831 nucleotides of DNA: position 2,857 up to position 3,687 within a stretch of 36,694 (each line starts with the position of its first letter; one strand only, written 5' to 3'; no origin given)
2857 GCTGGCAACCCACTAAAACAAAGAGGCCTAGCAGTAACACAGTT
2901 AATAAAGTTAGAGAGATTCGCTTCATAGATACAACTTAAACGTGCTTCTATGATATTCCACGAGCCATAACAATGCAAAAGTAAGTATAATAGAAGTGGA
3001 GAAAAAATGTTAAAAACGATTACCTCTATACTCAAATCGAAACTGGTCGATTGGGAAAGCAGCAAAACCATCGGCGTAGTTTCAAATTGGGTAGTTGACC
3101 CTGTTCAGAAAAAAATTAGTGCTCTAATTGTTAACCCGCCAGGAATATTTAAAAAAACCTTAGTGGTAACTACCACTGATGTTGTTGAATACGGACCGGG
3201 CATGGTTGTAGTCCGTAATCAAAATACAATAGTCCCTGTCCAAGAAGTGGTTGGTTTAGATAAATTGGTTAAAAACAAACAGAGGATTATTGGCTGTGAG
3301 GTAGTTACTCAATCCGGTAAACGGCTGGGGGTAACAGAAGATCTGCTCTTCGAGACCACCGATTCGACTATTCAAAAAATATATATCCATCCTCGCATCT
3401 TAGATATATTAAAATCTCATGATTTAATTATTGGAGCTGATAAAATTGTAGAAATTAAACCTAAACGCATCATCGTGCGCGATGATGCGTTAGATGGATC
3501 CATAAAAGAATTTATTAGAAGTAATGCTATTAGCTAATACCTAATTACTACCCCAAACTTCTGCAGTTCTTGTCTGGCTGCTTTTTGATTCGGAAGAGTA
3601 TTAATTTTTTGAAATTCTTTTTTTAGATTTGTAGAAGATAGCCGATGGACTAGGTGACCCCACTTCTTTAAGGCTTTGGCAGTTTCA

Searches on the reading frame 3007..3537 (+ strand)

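Call 93: search_protein_families(library=pfam, proteins=[window:3007-3537:+], max_evalue=0.001)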
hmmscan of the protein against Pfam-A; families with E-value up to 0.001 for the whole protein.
window:3007-3537:+ (176 aa): 1 family
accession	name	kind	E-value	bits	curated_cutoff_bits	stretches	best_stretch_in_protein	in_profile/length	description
PF05239.21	PRC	-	1.9e-09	37.8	21.2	1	93-160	8-74/78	PRC-barrel domain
